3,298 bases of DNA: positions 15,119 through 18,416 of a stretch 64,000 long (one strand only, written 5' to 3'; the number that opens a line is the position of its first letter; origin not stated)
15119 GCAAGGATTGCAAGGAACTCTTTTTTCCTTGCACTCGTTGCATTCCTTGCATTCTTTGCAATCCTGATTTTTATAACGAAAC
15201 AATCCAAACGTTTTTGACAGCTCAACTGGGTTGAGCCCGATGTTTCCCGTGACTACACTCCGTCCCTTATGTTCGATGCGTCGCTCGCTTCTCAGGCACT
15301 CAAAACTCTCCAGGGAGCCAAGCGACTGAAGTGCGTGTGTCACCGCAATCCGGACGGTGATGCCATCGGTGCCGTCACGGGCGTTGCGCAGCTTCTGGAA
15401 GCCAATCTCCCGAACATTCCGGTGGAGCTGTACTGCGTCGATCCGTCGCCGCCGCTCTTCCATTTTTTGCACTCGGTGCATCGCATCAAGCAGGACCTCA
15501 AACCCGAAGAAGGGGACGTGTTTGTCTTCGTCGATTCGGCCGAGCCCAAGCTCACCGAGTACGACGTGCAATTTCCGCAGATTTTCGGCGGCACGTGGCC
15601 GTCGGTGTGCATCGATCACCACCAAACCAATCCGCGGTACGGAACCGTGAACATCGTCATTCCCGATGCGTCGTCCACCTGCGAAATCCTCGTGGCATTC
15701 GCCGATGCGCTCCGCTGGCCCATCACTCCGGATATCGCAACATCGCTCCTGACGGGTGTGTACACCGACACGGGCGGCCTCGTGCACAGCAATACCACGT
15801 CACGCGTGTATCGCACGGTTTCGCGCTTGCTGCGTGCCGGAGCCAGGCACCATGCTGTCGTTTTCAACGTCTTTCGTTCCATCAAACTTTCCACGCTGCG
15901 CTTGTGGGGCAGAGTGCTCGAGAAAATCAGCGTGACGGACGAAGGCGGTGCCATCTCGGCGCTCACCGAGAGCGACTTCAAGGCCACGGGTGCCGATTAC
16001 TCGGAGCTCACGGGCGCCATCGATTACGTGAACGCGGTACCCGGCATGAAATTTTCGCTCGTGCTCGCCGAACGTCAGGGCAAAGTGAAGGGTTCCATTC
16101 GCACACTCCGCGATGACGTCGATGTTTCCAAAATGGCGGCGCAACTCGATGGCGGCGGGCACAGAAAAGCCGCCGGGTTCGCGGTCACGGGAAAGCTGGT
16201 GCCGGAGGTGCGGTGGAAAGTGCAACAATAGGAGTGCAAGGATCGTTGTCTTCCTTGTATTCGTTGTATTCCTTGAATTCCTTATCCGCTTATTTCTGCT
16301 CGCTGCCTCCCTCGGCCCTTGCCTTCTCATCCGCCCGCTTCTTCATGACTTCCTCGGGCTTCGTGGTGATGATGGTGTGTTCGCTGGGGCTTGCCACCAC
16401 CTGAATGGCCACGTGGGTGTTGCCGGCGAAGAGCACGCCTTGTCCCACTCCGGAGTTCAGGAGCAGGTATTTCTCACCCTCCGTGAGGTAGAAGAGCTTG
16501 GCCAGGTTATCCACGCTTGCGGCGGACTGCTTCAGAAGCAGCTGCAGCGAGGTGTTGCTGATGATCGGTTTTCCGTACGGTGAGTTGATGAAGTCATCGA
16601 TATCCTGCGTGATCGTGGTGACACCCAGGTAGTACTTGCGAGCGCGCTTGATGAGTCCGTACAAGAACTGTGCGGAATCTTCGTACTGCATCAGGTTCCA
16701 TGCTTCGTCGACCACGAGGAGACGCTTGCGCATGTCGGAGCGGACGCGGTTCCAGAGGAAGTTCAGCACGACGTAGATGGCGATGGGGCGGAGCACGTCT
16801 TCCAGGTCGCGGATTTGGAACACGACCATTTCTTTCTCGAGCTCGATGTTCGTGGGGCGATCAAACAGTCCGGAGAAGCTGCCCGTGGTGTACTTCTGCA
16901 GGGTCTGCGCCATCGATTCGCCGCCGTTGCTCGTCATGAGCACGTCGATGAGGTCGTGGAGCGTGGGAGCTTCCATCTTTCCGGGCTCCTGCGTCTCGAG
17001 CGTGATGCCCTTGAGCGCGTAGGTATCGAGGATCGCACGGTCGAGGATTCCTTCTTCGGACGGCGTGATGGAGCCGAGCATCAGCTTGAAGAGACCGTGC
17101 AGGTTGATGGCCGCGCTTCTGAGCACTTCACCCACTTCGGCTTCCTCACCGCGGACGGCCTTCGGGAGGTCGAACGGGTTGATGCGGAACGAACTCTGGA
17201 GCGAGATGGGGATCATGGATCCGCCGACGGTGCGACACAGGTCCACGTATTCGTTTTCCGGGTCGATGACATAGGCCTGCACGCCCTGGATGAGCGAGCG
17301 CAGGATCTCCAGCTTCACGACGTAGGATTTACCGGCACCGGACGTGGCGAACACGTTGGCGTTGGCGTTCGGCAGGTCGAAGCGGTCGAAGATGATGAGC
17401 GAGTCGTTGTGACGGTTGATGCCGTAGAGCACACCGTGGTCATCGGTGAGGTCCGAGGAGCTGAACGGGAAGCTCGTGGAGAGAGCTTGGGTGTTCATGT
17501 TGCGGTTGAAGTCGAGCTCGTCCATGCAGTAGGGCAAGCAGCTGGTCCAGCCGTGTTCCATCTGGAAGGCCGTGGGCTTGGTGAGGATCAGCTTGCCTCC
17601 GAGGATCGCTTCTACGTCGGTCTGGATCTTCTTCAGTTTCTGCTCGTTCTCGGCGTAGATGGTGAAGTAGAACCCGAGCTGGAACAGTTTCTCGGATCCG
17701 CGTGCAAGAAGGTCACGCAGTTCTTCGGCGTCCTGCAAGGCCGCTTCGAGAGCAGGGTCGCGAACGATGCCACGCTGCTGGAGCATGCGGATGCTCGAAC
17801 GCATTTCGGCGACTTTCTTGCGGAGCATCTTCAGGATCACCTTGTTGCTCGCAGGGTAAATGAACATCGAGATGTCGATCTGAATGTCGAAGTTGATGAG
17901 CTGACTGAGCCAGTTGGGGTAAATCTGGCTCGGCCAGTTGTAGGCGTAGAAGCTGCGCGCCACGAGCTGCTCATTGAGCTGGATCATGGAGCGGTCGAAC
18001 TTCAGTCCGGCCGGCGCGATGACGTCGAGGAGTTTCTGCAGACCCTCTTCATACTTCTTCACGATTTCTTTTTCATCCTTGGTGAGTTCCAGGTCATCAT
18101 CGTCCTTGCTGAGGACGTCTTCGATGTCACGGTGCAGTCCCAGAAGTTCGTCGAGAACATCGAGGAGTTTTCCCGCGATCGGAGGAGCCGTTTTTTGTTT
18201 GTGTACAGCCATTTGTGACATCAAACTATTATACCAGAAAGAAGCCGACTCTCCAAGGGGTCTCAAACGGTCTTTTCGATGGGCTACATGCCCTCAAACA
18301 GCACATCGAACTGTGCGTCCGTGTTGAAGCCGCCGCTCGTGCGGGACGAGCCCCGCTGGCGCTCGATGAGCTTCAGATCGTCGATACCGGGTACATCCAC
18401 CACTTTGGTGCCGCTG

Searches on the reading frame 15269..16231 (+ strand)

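Call 34: search_protein_families(library=pfam, proteins=[window:15269-16231:+], max_evalue=0.0001)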
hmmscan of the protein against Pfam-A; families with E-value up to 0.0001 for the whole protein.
window:15269-16231:+ (320 aa): 2 families
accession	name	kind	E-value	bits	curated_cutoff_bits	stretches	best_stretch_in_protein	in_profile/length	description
PF01368.27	DHH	-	1.1e-13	51.9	28.1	1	23-164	5-125/125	DHH family, N-terminal domain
PF02272.25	DHHA1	-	7.3e-08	33.2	25.9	1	240-313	11-91/102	DHHA1 domain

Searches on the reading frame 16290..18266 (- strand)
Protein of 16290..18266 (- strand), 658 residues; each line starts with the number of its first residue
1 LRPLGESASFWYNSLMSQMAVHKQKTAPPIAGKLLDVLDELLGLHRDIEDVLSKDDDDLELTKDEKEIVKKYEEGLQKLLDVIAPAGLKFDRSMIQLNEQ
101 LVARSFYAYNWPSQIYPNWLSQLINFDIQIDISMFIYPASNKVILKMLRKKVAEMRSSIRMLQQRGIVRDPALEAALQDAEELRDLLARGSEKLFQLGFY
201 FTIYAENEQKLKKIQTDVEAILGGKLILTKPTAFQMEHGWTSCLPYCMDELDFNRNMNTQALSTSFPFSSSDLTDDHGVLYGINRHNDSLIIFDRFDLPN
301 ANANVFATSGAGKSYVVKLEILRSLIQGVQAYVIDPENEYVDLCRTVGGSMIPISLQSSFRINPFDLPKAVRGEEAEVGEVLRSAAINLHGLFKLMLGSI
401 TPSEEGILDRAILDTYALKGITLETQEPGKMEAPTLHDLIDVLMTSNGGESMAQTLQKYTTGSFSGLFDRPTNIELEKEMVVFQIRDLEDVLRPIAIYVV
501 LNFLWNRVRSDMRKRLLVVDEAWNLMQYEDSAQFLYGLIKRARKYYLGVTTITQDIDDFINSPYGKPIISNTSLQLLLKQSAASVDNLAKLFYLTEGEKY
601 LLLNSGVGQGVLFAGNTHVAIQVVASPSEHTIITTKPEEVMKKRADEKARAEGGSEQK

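Call 34: search_protein_families(library=pfam, proteins=[window:16290-18266:-], max_evalue=0.0001)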
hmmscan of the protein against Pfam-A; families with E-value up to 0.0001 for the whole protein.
window:16290-18266:- (658 aa): 4 families
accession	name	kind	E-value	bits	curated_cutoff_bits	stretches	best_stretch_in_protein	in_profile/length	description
PF19044.6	P-loop_TraG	-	6.7e-25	88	25.8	2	457-604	189-344/413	TraG P-loop domain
PF12846.13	AAA_10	-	5.7e-09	35.9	27.5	0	302-347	23-68/362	AAA-like domain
PF01935.23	DUF87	-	5.4e-06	27.1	23.2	1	305-367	28-92/220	Helicase HerA, central domain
PF11130.14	TraC_F_IV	-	6.2e-06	25.9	28.1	1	99-248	222-375/375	TraC protein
